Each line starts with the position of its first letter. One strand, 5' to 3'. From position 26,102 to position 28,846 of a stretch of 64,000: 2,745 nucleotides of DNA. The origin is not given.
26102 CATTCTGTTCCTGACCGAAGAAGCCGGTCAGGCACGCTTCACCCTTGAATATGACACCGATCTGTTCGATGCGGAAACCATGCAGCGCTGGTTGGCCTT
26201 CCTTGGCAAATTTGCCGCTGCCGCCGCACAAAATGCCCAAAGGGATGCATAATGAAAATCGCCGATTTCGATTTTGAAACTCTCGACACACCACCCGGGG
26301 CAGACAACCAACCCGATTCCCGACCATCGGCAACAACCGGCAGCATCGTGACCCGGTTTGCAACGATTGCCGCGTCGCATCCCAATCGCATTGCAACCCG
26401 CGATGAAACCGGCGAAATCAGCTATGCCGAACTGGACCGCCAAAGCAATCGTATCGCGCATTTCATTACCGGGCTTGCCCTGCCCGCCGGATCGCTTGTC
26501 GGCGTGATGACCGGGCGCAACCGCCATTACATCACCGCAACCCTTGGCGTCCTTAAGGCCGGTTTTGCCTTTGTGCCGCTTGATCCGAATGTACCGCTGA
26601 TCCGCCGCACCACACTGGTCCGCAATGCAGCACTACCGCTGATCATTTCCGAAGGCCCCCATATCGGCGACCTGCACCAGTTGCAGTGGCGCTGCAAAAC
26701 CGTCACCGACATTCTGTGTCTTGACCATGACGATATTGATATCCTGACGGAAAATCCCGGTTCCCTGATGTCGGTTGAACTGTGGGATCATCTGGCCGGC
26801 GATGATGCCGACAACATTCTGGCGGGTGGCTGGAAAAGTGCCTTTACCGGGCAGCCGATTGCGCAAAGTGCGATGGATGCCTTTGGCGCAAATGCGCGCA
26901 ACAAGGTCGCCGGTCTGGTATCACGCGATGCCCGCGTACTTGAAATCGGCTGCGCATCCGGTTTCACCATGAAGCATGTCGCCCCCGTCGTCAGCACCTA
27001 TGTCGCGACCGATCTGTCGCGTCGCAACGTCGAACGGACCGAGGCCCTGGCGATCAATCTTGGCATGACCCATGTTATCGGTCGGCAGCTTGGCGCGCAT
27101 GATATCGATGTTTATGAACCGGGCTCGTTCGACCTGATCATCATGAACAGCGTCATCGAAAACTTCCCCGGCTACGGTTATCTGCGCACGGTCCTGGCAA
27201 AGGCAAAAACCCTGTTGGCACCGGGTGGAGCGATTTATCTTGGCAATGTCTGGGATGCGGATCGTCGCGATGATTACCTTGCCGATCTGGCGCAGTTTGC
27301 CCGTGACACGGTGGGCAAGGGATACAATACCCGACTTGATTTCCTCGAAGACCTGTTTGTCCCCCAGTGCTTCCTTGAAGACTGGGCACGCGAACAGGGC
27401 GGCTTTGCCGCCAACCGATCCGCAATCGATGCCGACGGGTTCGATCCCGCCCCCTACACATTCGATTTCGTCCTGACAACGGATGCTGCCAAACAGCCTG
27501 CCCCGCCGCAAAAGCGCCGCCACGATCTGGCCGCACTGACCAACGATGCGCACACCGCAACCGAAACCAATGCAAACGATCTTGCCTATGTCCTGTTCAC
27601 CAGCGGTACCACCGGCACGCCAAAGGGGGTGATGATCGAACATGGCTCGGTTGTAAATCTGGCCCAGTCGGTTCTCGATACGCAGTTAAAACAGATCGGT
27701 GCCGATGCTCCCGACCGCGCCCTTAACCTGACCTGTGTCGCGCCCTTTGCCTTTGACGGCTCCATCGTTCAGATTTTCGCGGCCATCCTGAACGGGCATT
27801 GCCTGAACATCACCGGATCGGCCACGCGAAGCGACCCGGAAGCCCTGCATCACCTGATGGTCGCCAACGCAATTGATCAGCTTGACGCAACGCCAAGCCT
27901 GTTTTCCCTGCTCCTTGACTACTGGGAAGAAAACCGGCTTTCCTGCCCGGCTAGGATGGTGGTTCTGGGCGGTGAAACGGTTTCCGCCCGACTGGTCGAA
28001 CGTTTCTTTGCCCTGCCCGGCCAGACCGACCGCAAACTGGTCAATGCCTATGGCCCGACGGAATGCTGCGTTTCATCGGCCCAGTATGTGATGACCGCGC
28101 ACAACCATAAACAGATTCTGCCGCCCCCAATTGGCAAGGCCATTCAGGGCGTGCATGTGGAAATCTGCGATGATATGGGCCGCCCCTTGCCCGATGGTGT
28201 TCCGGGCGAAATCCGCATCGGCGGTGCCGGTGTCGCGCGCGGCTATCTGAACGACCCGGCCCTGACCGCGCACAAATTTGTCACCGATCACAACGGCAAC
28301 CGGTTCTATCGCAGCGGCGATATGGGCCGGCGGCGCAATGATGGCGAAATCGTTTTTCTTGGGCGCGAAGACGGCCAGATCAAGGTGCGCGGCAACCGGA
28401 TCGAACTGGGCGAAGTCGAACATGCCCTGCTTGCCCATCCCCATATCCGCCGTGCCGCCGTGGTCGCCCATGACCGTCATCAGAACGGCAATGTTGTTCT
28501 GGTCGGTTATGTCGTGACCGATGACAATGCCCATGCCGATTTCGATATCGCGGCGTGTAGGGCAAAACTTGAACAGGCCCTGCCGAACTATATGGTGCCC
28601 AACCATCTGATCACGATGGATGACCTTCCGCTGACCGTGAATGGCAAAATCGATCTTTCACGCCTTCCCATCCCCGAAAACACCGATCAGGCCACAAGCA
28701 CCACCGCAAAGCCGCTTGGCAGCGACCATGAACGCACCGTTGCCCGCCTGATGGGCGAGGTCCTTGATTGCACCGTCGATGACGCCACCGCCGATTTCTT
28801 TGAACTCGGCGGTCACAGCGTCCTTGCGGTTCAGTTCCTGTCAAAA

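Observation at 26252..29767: Interrupted adenylation domain: methyltransferase inserted between A2 and A3 cores in the terminal module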

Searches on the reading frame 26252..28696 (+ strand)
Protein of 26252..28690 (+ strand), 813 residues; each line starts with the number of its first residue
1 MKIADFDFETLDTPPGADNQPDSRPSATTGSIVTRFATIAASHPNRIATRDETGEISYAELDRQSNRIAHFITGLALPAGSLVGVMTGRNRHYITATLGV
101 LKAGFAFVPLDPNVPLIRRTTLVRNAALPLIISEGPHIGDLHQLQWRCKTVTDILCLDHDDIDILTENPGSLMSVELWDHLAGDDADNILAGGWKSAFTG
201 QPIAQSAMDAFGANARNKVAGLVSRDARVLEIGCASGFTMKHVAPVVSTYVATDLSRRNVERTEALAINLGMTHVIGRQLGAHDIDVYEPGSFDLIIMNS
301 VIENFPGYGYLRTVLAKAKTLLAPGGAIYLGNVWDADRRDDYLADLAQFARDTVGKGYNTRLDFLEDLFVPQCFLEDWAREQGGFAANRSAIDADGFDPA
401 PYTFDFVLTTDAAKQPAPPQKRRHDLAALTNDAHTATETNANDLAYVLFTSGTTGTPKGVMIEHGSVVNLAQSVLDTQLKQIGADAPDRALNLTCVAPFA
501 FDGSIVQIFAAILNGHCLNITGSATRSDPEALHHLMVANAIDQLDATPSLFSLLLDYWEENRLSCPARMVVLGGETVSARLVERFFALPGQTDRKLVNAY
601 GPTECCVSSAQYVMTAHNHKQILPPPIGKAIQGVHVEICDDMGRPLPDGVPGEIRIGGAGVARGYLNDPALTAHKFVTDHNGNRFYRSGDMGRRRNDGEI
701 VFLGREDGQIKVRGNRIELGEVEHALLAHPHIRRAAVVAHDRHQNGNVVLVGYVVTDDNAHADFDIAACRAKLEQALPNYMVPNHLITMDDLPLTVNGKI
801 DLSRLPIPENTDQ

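Call 21: search_solved_structures(query=window:26252-28690:+, max_evalue=1e-10, show_alignments=2)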
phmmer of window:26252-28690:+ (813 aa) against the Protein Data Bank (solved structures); distinct sequences matched with E-value up to 1e-10: 171 (the best 60 are shown).
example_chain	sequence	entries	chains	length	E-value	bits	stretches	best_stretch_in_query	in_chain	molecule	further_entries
6mfy_A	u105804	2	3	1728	3.8e-141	475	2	439-810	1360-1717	Linear gramicidin synthase subunit A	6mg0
9be3_A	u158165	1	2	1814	4.7e-141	474.7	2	440-810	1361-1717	Linear gramicidin synthase subunit A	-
9be4_A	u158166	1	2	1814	4.7e-141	474.7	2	440-810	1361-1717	Linear gramicidin synthase subunit A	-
6mfz_A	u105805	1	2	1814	4.7e-141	474.7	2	440-810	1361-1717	Linear gramicidin synthase subunit A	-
9meh_A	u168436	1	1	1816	4.7e-141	474.7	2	440-810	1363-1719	Linear gramicidin synthase subunit A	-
8xjz_C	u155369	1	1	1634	1.7e-111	377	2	437-800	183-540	Peptide synthetase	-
5wmm_A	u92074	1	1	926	9e-84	285.3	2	437-766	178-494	NRPS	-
4d4g_A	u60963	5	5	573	4.1e-78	266.6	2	436-809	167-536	APNAA1 | APNA A1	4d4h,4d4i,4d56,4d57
9bfd_A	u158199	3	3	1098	3.3e-77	263.6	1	438-811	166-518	Tyrocidine synthase 1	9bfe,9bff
9bfd_B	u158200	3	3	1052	8e-74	252.4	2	439-811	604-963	Tyrocidine synthase 2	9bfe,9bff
4gr5_A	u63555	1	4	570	9.3e-73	248.9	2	433-803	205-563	Non-ribosomal peptide synthetase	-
6p1j_A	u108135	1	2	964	1.1e-71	245.3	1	441-803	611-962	Txo2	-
5u89_A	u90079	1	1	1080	1.5e-71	244.9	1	444-811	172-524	Amino acid adenylation domain protein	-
8hlk_A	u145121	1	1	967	2.7e-71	244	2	439-811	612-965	Microcystin synthetase B (Fragment)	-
2vsq_A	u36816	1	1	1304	1.5e-69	238.2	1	435-810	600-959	SURFACTIN SYNTHETASE SUBUNIT 3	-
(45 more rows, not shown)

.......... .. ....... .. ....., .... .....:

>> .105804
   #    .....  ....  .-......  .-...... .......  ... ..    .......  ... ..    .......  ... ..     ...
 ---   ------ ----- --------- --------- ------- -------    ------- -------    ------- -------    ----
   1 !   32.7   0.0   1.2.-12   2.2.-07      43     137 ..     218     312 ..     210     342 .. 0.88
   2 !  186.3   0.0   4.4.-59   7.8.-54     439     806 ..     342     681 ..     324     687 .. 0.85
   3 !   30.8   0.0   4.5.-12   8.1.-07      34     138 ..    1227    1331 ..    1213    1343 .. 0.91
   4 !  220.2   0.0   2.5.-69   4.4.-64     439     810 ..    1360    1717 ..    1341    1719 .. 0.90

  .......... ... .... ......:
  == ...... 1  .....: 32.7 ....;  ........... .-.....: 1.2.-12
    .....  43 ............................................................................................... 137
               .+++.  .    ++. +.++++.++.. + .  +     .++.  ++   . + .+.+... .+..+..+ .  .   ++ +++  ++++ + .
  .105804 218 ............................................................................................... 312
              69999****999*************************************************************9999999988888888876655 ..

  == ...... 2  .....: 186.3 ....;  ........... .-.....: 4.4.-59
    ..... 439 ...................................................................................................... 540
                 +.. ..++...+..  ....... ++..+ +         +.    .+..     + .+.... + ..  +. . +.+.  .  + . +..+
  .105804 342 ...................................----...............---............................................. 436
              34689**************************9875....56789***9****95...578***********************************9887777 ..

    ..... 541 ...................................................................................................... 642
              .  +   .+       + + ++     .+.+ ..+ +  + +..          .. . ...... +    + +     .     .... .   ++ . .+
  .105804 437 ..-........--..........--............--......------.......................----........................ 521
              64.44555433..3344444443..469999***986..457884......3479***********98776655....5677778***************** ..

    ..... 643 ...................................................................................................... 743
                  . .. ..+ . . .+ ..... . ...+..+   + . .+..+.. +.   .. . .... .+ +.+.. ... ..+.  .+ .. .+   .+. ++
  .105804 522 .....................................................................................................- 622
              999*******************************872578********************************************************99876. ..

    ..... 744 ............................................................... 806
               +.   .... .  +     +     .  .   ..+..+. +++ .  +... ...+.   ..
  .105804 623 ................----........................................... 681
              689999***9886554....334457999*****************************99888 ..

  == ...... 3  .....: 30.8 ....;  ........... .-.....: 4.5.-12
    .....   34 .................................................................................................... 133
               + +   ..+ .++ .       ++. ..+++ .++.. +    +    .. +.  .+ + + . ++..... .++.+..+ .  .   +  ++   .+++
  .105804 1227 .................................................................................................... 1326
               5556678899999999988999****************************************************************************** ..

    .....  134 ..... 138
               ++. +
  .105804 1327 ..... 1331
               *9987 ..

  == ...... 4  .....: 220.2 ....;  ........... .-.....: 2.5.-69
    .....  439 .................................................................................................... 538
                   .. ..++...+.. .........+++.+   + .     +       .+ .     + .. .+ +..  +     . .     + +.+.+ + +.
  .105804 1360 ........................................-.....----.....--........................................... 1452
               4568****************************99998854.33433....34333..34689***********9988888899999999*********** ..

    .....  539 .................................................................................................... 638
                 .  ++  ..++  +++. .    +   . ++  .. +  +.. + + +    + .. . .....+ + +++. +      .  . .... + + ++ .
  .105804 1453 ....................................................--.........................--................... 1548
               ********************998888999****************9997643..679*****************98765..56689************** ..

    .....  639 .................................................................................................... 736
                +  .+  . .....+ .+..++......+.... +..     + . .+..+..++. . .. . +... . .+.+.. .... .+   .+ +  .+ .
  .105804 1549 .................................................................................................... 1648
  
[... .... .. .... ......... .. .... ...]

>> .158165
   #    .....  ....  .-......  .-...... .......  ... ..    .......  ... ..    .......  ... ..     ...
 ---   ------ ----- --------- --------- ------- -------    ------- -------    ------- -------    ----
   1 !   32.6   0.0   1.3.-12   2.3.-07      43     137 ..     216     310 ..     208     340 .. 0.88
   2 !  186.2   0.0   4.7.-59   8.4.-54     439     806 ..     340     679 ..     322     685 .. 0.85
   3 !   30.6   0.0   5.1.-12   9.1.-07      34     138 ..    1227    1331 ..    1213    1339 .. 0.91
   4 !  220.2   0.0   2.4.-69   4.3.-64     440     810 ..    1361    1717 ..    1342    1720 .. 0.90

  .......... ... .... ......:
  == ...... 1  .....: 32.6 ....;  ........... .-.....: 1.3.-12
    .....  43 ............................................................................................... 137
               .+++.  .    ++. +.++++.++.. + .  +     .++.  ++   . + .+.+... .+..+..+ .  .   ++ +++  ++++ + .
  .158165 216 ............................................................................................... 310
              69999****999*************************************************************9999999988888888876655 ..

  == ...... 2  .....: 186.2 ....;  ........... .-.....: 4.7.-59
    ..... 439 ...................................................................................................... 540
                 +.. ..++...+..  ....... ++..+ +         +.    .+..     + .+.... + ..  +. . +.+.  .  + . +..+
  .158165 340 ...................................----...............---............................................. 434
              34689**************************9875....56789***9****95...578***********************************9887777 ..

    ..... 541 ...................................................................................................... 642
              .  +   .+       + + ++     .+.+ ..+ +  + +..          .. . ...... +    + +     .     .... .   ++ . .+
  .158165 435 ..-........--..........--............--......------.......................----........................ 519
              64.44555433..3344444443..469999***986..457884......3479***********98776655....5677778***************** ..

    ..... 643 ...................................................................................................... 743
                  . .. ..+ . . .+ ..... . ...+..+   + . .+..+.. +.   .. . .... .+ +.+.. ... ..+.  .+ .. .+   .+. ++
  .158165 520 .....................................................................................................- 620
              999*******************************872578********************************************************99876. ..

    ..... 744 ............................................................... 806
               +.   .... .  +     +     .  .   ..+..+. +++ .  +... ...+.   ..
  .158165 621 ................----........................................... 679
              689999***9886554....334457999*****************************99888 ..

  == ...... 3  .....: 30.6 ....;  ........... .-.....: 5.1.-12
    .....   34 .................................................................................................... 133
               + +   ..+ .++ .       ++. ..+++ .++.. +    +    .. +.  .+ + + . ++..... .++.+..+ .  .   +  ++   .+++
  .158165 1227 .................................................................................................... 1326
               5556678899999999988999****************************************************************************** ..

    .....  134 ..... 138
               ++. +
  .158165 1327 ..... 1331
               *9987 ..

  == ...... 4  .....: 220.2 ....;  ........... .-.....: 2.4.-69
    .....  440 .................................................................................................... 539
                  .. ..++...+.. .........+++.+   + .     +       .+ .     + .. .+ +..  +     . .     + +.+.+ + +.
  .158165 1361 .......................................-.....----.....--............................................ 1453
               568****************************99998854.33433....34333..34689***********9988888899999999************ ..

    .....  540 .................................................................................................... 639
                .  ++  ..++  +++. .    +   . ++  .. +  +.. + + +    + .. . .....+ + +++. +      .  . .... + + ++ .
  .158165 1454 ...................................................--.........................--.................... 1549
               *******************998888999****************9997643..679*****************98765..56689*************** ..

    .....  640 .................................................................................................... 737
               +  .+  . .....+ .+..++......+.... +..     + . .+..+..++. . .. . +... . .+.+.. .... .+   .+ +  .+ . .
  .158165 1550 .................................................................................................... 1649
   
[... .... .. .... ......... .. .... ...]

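Call 59: predict_structure(alignment_id=A1)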
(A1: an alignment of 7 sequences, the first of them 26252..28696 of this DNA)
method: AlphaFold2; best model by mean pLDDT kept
length: 815 residues; sequences in the alignment: 7
mean_pLDDT: 56.8   pTM: 0.38
mean pLDDT of the five models: 56.8, 55.7, 54.7, 51.9, 50.7
residues with pLDDT >= 90: 40; 70-90: 290; 50-70: 109; < 50: 376
segments of 3 or more residues with pLDDT < 50: 1-30, 159-193, 301-307, 361-364, 425-518, 521-526, 598-721, 729-732, 738-755, 757-764, 776-815
pLDDT, mean of each block of 10 residues (from residue 1): 35 34 35 77 85 83 86 78 85 88 87 81 85 75 66 71 37 40 38 59 77 87 88 71 90 77 83 86 82 87 47 85 91 82 83 69 56 82 85 76 87 74 45 28 24 25 27 30 30 23 35 43 53 64 63 83 72 57 69 51 26 24 25 35 36 31 24 23 24 24 26 38 50 48 36 46 49 48 34 35 42 32
secondary structure, 60 per line:
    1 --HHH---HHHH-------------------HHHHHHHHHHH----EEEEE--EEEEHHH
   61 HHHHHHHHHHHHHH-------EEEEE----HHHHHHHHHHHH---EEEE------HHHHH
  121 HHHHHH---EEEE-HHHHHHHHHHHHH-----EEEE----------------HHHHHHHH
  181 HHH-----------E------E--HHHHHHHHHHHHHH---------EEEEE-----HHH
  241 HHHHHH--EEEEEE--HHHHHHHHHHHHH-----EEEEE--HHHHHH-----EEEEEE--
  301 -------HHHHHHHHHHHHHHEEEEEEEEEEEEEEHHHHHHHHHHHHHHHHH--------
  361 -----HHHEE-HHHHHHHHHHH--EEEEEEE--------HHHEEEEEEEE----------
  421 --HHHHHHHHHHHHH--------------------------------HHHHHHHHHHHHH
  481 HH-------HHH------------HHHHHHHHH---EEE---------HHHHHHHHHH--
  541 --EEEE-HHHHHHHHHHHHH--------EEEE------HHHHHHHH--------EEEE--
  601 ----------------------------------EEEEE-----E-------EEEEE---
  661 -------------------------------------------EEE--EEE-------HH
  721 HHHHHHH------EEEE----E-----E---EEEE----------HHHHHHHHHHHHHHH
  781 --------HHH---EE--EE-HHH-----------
elements in order (helices of 4 or more, strands of 3 or more residues): H9-12 H32-42 E47-51 E54-57 H58-74 E82-86 H91-102 E106-109 H116-126 E130-133 H135-147 E153-156 H173-183 H205-218 E228-232 H238-246 E249-254 H257-269 E275-279 H282-287 E293-298 H308-321 E322-335 H336-352 H372-382 E385-391 E403-410 H423-435 H468-482 H505-513 E517-519 H529-538 E543-546 H548-560 E569-572 H579-586 E595-598 E635-639 E653-657 E704-706 E709-711 H719-727 E734-737 E752-755 H766-780

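Call 64: fold_search(model_id=the predicted structure, library=pdb)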
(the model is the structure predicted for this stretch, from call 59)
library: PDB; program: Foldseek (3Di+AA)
matches with E <= 10: 1981; with E <= 0.001: 1487
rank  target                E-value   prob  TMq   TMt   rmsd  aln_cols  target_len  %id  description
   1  5wmm_A                1.0e-17  1.00  0.25  0.23  23.5       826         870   14  Crystal structure of an adenylation domain interrupted by a methylation domain (AMA4) from nonribosomal peptide synthe (released 2018-03-14)
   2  4d4g                  2.1e-15  1.00  0.14  0.23  28.0       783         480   19  Understanding bi-specificity of A-domains (released 2015-07-01)
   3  4d4i                  4.7e-15  1.00  0.14  0.23  27.9       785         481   19  Understanding bi-specificity of A-domains (released 2015-07-01)
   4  4d56                  1.0e-14  1.00  0.14  0.23  26.9       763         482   18  Understanding bi-specificity of A-domains (released 2015-07-01)
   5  5es9_B                2.9e-14  1.00  0.16  0.19  30.7       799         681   18  Crystal structure of the LgrA initiation module in the formylation state (released 2016-01-20)
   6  6p1j_B                3.0e-13  1.00  0.13  0.11  28.9       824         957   20  The structure of condensation and adenylation domains of teixobactin-producing nonribosomal peptide synthetase Txo2 se (released 2019-05-29)
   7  5es8_A                3.4e-13  1.00  0.16  0.17  29.2       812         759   19  Crystal structure of the initiation module of LgrA in the thiolation state (released 2016-01-20)
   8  9meh                  4.1e-13  1.00  0.15  0.07  28.3       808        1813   18  Crystal structure of the dimodular LgrA after protein ligation (released 2025-03-05)
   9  9up2_A                5.9e-13  1.00  0.15  0.08  27.8       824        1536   19  PvdL-E2-C3-A3-PCP3 in complex with MLP (NRPS cross-module) (released 2026-04-01)
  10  5es9_A                6.3e-13  1.00  0.16  0.17  30.3       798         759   20  Crystal structure of the LgrA initiation module in the formylation state (released 2016-01-20)
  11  5es5_A                8.0e-13  1.00  0.16  0.19  29.9       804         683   19  Crystal structure of the initiation module of LgrA in the "open" and "closed " adenylation states (released 2016-01-20)
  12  6p1j_A                8.5e-13  1.00  0.15  0.13  28.8       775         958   21  The structure of condensation and adenylation domains of teixobactin-producing nonribosomal peptide synthetase Txo2 se (released 2019-05-29)
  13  5u89_A                9.0e-13  1.00  0.14  0.11  27.3       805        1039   22  Crystal structure of a cross-module fragment from the dimodular NRPS DhbF (released 2017-05-10)
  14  5es5_B                1.1e-12  1.00  0.16  0.19  31.1       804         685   20  Crystal structure of the initiation module of LgrA in the "open" and "closed " adenylation states (released 2016-01-20)
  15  4d4h                  1.4e-12  1.00  0.14  0.27  26.9       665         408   15  Understanding bi-specificity of A-domains (released 2015-07-01)
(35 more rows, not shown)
